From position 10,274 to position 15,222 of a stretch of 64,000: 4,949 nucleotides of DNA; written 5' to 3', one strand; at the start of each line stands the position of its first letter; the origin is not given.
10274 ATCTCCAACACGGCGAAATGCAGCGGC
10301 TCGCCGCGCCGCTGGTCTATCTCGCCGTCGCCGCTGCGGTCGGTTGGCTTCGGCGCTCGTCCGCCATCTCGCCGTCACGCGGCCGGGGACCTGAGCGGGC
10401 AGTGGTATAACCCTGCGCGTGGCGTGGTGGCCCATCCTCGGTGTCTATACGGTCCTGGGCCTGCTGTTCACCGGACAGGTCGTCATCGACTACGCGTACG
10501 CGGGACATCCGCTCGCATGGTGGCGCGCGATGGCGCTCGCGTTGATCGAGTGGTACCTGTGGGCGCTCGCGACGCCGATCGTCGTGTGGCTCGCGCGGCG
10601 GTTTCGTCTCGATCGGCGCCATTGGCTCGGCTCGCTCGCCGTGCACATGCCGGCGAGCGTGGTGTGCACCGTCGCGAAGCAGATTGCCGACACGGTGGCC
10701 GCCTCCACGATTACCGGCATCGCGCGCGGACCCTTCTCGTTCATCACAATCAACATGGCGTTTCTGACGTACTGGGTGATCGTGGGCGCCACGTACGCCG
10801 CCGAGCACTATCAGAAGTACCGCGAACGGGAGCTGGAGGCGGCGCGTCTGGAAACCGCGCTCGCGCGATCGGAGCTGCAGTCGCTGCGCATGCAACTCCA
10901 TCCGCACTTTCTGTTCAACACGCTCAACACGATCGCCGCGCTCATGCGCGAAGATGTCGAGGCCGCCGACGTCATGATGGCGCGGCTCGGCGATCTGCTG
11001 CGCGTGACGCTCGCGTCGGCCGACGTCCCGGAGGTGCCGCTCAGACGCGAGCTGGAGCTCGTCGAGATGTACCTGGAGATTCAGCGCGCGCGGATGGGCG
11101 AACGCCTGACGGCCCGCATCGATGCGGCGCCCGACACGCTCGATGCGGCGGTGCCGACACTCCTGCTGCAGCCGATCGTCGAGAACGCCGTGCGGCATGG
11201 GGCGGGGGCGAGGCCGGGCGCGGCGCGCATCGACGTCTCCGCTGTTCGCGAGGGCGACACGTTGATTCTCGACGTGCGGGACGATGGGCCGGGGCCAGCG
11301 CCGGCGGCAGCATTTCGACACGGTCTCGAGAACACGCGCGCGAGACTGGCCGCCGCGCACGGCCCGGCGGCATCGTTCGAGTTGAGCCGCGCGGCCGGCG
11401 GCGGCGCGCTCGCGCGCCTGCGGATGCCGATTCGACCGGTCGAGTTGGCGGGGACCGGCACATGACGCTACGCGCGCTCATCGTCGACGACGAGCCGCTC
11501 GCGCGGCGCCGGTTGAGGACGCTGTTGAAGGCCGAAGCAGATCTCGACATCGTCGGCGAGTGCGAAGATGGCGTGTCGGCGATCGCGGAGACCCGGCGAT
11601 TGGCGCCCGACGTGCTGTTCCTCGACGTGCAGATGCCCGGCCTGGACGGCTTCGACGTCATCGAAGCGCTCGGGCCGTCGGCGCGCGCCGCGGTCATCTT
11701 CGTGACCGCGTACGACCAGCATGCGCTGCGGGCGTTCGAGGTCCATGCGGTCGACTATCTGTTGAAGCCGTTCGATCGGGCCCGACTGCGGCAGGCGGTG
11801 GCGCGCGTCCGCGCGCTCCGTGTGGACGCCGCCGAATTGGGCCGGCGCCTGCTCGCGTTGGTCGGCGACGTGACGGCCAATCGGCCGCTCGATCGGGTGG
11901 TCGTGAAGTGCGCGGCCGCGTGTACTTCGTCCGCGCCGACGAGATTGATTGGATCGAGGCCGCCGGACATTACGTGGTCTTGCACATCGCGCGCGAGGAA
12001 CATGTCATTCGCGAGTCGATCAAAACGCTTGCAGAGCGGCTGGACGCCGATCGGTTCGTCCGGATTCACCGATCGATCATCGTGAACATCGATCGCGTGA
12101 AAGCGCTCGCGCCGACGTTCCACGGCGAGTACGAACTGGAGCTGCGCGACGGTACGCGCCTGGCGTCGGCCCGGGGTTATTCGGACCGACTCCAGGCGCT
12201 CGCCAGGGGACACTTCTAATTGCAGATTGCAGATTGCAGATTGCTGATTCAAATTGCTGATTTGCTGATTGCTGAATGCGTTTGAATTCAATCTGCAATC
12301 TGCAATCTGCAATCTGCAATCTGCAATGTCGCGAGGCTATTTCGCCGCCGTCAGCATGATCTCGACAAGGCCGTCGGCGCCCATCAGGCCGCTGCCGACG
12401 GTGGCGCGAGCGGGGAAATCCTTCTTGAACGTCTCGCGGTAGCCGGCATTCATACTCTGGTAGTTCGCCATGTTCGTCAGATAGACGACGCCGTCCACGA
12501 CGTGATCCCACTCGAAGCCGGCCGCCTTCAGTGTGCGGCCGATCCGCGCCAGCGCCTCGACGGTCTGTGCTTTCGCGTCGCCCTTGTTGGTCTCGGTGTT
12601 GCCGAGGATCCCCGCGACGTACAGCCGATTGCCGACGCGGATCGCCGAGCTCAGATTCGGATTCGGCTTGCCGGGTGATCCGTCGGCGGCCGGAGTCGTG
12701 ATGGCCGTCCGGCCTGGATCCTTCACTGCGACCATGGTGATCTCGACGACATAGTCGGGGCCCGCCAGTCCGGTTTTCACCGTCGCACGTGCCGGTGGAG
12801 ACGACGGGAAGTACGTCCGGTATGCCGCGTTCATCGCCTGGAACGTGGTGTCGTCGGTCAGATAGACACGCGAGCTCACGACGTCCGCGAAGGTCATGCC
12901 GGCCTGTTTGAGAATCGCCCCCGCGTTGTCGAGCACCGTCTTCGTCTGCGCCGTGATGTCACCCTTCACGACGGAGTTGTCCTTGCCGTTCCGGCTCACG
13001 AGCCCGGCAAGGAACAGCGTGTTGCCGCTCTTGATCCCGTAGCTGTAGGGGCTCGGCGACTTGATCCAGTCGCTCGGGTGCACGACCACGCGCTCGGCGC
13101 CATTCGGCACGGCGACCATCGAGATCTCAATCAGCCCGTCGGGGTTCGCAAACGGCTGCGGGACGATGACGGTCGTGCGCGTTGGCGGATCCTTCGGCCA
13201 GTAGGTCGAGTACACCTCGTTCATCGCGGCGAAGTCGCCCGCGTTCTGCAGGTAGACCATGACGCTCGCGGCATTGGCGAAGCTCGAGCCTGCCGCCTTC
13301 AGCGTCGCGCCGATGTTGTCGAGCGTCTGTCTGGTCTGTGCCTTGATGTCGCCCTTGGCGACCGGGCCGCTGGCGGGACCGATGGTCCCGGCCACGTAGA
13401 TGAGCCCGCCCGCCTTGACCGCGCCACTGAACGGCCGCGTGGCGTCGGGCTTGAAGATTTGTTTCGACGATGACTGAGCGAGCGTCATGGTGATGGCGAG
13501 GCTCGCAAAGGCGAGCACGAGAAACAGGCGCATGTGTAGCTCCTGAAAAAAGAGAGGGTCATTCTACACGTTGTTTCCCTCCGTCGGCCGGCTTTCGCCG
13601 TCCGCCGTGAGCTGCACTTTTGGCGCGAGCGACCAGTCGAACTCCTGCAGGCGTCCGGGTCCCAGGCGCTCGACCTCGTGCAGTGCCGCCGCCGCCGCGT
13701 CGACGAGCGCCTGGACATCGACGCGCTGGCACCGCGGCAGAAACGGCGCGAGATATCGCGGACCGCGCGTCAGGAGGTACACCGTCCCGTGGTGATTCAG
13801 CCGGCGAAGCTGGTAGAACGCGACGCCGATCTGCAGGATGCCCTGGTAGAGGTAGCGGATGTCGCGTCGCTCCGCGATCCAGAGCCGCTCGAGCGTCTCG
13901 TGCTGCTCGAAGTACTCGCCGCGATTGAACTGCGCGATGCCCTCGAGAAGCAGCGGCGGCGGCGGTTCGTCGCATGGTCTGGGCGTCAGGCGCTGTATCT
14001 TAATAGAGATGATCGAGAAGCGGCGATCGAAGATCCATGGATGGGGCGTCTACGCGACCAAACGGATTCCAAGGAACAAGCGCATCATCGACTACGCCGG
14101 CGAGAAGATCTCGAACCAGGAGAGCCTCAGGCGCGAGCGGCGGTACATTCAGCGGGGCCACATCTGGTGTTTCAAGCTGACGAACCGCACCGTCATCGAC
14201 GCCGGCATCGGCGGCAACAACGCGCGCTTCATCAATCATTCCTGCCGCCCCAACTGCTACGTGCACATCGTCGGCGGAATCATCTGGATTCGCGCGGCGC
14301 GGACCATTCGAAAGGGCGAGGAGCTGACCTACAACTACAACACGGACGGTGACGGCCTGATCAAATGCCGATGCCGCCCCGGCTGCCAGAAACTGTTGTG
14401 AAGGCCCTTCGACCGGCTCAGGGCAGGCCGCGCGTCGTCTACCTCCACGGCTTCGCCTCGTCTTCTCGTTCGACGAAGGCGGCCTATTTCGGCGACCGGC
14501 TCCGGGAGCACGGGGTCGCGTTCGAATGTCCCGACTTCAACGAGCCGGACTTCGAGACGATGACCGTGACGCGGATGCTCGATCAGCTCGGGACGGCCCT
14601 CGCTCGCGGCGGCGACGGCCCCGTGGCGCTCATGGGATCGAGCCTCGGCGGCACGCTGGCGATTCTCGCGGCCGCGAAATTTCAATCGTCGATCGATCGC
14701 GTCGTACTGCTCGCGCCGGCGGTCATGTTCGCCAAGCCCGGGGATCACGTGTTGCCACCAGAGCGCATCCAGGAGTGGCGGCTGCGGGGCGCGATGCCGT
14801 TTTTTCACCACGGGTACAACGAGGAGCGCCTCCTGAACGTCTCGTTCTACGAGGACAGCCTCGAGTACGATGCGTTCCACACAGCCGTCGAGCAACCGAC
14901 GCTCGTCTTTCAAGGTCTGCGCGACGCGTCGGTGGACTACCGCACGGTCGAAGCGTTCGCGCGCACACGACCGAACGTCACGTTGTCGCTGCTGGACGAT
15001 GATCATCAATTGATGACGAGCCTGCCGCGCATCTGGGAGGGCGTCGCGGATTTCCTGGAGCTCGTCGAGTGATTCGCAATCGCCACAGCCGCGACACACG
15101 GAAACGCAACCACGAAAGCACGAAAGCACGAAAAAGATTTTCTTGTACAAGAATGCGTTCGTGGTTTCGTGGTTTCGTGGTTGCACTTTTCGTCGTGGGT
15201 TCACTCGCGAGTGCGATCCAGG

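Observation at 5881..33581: At least five further repeat families share the architecture (tandem short units forming two complementary arms) but use unrelated unit sequences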

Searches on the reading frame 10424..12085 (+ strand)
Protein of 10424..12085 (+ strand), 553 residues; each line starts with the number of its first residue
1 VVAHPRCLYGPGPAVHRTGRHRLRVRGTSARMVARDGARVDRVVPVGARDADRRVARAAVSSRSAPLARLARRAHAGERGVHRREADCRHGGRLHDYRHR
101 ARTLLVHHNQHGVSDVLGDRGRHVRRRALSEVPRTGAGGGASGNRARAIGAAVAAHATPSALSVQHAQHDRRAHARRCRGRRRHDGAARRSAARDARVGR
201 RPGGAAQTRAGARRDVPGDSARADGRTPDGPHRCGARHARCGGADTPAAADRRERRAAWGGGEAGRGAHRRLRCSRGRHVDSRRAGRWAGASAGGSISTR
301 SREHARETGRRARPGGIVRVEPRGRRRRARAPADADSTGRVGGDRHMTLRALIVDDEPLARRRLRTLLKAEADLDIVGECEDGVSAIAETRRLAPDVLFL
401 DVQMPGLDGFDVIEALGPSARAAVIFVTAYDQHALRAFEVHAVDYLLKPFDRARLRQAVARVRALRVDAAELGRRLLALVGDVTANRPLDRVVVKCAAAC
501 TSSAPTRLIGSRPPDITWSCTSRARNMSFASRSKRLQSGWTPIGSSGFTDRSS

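Call 16: search_protein_families(library=pfam, proteins=[window:10424-12085:+], max_evalue=0.001)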
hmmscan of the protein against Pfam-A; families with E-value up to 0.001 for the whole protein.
window:10424-12085:+ (553 aa): 1 family
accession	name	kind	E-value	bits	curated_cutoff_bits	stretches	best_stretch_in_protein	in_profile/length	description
PF00072.30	Response_reg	-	9.2e-26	90.6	30.2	1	352-459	2-110/111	Response regulator receiver domain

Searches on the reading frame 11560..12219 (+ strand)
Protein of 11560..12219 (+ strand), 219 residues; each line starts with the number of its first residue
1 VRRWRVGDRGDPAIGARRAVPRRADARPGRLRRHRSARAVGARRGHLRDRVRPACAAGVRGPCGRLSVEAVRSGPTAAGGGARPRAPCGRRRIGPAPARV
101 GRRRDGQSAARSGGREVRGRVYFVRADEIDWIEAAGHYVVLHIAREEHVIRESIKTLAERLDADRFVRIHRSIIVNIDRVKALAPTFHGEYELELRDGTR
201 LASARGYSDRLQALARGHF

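Call 16: search_protein_families(library=pfam, proteins=[window:11560-12219:+], max_evalue=0.001)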
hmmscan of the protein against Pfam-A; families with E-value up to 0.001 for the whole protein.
window:11560-12219:+ (219 aa): 1 family
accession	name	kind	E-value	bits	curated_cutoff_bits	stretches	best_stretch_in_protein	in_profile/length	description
PF04397.21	LytTR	-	2.9e-24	85.6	22.6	1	120-214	2-96/98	LytTr DNA-binding domain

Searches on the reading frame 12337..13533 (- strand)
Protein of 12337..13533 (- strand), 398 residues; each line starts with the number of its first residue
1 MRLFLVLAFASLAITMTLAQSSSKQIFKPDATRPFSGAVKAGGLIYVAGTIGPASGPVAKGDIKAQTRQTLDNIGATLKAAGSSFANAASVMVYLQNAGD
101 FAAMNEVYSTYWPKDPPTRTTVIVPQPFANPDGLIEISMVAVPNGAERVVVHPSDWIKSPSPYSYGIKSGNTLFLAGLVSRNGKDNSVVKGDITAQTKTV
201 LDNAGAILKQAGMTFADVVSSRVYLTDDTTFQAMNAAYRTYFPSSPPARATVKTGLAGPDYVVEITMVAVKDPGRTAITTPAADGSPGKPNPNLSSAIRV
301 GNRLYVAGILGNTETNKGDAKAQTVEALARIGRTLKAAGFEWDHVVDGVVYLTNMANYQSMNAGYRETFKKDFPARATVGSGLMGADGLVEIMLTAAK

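Call 16: search_protein_families(library=pfam, proteins=[window:12337-13533:-], max_evalue=0.001)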
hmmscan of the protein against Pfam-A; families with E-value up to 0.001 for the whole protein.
window:12337-13533:- (398 aa): 1 family
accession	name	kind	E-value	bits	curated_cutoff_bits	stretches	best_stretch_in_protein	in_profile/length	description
PF01042.26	Ribonuc_L-PSP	-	2.7e-79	263.5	27.3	3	159-270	7-120/121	Endoribonuclease L-PSP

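Call 58: find_encoding_contigs(protein=window:12337-13533:-, flank=10000, max_places=10)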
Protein window:12337-13533:- (398 aa): 5 contigs read that carry it; 5 places shown.
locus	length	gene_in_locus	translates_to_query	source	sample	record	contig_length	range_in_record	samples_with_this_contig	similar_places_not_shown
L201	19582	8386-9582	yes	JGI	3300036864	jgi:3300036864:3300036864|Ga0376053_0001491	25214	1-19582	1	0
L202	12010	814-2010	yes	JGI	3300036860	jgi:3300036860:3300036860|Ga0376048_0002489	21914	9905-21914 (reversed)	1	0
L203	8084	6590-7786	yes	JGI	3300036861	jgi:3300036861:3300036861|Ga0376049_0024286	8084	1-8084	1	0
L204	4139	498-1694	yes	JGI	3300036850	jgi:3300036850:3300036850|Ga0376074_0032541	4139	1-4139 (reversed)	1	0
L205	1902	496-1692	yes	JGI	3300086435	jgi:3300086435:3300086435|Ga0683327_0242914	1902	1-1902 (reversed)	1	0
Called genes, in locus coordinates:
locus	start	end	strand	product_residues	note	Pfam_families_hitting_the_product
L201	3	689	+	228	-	PF00733:Asn_synthase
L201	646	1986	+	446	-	PF13439:Glyco_transf_4, PF13579:Glyco_trans_4_4, PF13692:Glyco_trans_1_4, PF00534:Glycos_transf_1, PF13524:Glyco_trans_1_2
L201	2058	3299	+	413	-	PF03721:UDPG_MGDP_dh_N, PF00984:UDPG_MGDP_dh, PF03720:UDPG_MGDP_dh_C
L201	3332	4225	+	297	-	PF00551:Formyl_trans_N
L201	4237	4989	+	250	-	PF01522:Polysacc_deac_1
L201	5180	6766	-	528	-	PF08486:SpoIID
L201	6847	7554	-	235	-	PF00561:Abhydrolase_1, PF05728:UPF0227, PF12697:Abhydrolase_6, PF12146:Hydrolase_4 (weak)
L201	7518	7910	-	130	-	PF00856:SET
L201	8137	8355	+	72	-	-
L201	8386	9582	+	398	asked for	PF01042:Ribonuc_L-PSP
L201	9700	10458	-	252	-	PF00072:Response_reg, PF04397:LytTR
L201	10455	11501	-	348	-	PF06580:His_kinase, PF02518:HATPase_c (weak)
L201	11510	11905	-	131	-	PF07291:MauE (weak), PF07681:DoxX, PF13564:DoxX_2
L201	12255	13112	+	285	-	PF01925:TauE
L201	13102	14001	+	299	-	PF01507:PAPS_reduct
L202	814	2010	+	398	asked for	PF01042:Ribonuc_L-PSP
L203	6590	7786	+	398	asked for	PF01042:Ribonuc_L-PSP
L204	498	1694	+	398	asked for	PF01042:Ribonuc_L-PSP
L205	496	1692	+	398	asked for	PF01042:Ribonuc_L-PSP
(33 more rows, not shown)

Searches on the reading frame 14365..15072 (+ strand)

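Call 16: search_protein_families(library=pfam, proteins=[window:14365-15072:+], max_evalue=0.001)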
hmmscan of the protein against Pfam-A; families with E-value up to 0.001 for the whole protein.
window:14365-15072:+ (235 aa): 8 families
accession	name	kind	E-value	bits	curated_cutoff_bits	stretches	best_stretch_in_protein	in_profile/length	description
PF05728.18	UPF0227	-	8.8e-15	55.5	21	1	24-223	2-179/187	Uncharacterised protein family (UPF0227)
PF00561.26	Abhydrolase_1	-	1.9e-13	51.1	25.8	1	29-125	37-103/245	alpha/beta hydrolase fold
PF12697.13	Abhydrolase_6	-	1.1e-11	46.3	26.3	1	24-214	1-177/217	Alpha/beta hydrolase family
PF12146.15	Hydrolase_4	-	9.8e-11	41.8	27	1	79-139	70-129/239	Serine aminopeptidase, S33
PF00756.26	Esterase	-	0.00032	21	22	0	69-123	100-158/251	Putative esterase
PF20408.4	Abhydrolase_11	-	0.0004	20.6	27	0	174-217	125-168/193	Alpha/beta hydrolase domain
PF09752.15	ABHD18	-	0.00057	19.6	21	1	74-119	164-209/351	Alpha/beta hydrolase domain containing 18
PF02129.25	Peptidase_S15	-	0.00065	19.9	23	0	84-120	94-130/262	X-Pro dipeptidyl-peptidase (S15 family)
